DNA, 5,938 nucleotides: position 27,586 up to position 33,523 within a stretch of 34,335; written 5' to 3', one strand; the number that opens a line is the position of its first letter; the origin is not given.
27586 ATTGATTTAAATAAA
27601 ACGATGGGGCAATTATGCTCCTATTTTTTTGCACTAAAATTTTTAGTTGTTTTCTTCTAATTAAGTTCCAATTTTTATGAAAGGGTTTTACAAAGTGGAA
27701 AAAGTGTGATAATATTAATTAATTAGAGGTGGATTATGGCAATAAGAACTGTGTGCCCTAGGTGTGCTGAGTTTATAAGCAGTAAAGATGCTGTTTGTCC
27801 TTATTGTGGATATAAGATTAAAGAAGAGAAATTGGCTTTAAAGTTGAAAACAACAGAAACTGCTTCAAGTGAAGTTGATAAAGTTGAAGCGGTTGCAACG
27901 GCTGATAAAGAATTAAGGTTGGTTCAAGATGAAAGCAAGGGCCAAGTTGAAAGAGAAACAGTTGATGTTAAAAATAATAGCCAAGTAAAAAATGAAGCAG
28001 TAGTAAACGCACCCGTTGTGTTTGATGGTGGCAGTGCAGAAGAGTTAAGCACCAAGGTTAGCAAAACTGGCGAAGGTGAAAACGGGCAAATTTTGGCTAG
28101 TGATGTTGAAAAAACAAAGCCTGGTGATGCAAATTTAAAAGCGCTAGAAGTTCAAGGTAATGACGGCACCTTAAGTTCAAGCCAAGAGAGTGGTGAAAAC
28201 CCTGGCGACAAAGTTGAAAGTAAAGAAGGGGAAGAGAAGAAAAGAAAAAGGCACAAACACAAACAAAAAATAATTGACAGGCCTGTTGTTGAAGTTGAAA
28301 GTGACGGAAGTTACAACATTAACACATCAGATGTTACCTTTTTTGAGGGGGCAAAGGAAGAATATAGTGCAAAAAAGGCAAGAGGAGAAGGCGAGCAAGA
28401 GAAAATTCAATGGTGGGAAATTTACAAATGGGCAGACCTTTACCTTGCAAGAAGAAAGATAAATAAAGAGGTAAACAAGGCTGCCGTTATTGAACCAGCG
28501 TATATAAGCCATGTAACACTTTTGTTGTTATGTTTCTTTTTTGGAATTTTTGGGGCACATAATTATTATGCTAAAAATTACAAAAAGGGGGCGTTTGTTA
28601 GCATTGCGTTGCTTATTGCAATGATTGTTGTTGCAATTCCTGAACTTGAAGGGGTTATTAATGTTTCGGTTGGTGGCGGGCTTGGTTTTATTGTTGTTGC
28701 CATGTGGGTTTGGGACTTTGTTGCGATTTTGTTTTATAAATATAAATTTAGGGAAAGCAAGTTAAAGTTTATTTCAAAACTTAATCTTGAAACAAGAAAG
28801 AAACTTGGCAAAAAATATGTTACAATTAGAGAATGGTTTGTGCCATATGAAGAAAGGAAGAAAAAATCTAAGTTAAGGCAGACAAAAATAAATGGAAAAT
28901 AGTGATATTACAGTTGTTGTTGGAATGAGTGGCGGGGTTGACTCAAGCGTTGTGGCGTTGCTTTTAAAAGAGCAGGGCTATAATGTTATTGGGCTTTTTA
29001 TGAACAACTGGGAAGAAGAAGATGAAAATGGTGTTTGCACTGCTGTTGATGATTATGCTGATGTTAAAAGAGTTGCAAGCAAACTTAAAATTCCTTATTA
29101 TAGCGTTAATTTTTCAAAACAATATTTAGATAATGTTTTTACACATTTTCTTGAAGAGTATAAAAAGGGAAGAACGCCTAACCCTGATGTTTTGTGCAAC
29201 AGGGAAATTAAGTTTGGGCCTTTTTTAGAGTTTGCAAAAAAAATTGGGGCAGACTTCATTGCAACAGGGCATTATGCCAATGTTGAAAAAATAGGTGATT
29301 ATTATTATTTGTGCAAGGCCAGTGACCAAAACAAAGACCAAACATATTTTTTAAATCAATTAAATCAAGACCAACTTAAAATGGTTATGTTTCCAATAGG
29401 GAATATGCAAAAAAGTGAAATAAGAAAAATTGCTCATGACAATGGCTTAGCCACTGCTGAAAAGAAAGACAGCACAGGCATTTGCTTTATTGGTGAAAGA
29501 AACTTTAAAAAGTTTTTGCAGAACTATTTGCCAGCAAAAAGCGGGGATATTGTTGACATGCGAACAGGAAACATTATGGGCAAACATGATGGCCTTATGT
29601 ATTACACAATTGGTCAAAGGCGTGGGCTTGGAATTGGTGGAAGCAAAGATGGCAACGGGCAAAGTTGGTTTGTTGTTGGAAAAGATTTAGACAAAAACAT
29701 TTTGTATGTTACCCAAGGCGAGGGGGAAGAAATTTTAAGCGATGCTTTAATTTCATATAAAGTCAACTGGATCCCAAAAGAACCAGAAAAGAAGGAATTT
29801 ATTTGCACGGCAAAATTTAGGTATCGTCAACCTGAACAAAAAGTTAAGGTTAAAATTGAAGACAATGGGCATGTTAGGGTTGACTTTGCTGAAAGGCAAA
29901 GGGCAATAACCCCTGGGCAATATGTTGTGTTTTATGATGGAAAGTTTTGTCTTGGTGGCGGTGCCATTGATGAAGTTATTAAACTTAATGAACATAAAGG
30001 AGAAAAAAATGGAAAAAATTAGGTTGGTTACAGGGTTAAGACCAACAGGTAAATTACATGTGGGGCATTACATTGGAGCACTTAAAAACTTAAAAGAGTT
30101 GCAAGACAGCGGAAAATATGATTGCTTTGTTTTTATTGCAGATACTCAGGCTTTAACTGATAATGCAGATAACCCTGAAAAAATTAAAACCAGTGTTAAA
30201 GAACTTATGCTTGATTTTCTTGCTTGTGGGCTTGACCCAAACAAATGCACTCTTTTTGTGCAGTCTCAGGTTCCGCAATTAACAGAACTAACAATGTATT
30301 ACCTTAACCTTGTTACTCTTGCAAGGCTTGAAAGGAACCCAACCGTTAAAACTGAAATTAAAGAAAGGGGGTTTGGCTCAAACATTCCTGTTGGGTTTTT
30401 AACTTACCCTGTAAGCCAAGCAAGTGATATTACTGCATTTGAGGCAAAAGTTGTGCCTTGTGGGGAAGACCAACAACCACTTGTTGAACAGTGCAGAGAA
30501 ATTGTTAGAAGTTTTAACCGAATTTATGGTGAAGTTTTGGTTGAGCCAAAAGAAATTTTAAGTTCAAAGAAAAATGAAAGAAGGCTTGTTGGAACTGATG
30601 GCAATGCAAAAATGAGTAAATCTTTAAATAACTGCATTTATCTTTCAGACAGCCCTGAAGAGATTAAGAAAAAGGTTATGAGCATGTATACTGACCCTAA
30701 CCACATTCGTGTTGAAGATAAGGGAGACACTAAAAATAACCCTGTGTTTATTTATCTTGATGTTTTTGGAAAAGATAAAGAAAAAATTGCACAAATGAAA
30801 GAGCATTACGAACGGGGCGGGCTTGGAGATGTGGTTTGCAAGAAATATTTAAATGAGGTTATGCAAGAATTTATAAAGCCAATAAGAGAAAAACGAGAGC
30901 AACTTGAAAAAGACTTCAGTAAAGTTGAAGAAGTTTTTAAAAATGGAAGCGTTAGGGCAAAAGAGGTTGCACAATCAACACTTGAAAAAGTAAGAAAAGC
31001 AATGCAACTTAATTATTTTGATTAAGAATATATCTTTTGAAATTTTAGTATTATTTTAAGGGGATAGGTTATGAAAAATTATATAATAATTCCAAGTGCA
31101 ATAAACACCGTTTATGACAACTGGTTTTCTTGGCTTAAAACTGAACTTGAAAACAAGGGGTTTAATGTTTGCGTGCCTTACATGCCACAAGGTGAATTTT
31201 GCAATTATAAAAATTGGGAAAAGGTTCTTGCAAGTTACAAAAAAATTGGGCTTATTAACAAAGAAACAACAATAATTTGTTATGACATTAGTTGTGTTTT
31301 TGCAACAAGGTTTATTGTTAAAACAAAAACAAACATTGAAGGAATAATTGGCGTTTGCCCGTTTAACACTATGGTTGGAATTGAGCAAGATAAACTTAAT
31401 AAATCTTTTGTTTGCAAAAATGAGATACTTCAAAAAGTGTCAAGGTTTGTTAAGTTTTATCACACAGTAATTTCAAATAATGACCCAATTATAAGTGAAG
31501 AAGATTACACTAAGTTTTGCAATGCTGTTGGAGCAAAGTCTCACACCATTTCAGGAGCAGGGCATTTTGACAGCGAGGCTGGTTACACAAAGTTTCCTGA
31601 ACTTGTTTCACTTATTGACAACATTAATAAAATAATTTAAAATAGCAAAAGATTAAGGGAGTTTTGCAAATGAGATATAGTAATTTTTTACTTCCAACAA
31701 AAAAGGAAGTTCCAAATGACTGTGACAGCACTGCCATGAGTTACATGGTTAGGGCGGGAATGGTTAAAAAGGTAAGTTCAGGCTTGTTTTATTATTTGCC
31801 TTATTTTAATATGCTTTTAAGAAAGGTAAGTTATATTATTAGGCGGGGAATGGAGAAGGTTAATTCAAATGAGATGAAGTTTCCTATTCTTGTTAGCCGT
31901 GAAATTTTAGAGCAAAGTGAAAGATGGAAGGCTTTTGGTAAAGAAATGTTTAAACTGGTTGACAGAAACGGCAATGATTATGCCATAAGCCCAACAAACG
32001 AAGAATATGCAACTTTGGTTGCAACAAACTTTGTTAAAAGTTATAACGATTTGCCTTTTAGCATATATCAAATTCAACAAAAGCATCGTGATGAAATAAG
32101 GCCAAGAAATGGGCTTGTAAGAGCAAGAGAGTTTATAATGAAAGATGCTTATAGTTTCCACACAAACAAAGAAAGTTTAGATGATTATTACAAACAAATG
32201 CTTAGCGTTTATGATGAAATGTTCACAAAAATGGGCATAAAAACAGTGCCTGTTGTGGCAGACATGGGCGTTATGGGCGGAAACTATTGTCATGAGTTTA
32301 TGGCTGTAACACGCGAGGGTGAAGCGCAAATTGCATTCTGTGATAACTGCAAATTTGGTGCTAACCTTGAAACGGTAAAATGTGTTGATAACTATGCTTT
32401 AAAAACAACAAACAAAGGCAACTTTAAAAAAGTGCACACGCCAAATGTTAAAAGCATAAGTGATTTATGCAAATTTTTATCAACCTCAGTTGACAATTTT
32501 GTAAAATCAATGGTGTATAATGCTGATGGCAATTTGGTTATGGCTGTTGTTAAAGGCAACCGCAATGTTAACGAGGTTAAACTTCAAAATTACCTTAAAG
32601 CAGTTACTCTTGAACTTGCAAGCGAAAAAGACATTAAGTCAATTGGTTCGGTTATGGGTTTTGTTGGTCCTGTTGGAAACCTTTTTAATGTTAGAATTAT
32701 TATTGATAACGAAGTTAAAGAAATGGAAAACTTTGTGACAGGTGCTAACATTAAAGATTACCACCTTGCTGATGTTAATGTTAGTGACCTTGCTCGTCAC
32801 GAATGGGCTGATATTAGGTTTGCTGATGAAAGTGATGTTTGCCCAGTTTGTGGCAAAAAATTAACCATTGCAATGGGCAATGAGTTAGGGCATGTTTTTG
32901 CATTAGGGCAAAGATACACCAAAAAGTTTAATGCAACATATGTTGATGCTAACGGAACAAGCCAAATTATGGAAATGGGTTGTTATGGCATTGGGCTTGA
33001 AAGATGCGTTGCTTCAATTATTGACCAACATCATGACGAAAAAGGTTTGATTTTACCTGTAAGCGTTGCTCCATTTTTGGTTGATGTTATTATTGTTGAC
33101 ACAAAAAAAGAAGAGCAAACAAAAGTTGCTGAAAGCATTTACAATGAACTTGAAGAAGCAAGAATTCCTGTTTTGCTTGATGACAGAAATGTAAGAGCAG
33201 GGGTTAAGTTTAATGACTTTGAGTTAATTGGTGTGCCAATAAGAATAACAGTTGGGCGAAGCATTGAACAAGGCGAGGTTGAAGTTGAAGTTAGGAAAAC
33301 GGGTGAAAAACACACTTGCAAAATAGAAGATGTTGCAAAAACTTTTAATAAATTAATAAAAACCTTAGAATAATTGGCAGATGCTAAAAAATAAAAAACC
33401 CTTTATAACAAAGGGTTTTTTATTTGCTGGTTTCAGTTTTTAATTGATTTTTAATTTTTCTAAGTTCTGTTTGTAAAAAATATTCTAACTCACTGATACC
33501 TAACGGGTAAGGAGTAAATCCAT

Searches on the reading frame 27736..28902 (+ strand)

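Call 5: search_protein_families(library=pfam, proteins=[window:27736-28902:+], max_evalue=0.01)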
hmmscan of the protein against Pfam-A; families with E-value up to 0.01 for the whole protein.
window:27736-28902:+ (388 aa): 4 families
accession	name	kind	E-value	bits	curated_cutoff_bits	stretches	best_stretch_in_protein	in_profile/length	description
PF13248.11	Zn_ribbon_3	-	1e-06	28.4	27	1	6-28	4-26/26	zinc-ribbon domain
PF05154.21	TM2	-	1.1e-05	25.9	27.9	1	258-298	4-45/51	TM2 domain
PF10571.15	UPF0547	-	0.0005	20.6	29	1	7-26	3-22/26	Uncharacterised protein family UPF0547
PF12773.13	DZR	-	0.0056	17.3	27.3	1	5-25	25-45/45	Double zinc ribbon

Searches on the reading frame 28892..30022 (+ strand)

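Call 5: search_protein_families(library=pfam, proteins=[window:28892-30022:+], max_evalue=0.01)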
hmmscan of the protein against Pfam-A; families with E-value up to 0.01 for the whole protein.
window:28892-30022:+ (376 aa): 9 families
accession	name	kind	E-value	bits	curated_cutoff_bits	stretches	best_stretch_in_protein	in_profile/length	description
PF03054.22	tRNA_Me_trans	-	2.2e-81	272.8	20.6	1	7-201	2-201/202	tRNA methyl transferase HUP domain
PF20259.3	tRNA_Me_trans_M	-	3.4e-25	87.8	27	1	206-274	1-65/66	tRNA methyl transferase PRC-barrel domain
PF20258.4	tRNA_Me_trans_C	-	5.2e-25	88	20.6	1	284-359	2-77/77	Aminomethyltransferase beta-barrel domain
PF06508.19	QueC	-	2.5e-07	30.9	22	1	8-202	2-187/210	Queuosine biosynthesis protein QueC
PF02540.23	NAD_synthase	-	7.8e-07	28.9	21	1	7-78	20-85/242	NAD synthase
PF00733.27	Asn_synthase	-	1.7e-05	25.1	21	1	4-87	16-92/354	Asparagine synthase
PF01171.26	ATP_bind_3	-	0.00017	21.8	27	1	8-189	2-164/182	PP-loop family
PF02568.20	ThiI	-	0.00072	19.7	20.5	1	7-89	5-86/197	Thiamine biosynthesis protein (ThiI)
PF00764.25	Arginosuc_synth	-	0.0023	18.4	27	1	8-51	2-47/162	Arginosuccinate synthase N-terminal HUP domain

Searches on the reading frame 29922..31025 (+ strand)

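Call 5: search_protein_families(library=pfam, proteins=[window:29922-31025:+], max_evalue=0.01)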
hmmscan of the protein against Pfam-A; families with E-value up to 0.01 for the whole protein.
window:29922-31025:+ (367 aa): 1 family
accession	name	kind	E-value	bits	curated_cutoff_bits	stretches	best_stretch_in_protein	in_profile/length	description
PF00579.31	tRNA-synt_1b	-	1.3e-58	199.1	21.1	1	29-317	2-290/292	tRNA synthetases class I (W and Y)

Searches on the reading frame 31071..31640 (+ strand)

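Call 5: search_protein_families(library=pfam, proteins=[window:31071-31640:+], max_evalue=0.01)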
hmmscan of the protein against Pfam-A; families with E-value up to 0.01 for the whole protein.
window:31071-31640:+ (189 aa): 1 family
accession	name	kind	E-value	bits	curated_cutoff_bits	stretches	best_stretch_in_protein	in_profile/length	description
PF06821.19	Ser_hydrolase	-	1.3e-16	61.4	22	1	5-182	2-170/172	Serine hydrolase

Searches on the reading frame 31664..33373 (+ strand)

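Call 5: search_protein_families(library=pfam, proteins=[window:31664-33373:+], max_evalue=0.01)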
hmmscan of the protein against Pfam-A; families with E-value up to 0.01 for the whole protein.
window:31664-33373:+ (569 aa): 3 families
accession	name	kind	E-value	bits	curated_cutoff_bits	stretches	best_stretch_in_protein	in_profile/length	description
PF00587.30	tRNA-synt_2b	-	1.5e-34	120.1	29.3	1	96-456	1-179/179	tRNA synthetase class II core domain (G, H, P, S and T)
PF04073.20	tRNA_edit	-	2.4e-25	89.4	25.5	1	259-371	1-116/123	Aminoacyl-tRNA editing domain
PF03129.25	HGTP_anticodon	-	2.3e-19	69.8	21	1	473-563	2-93/94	Anticodon binding domain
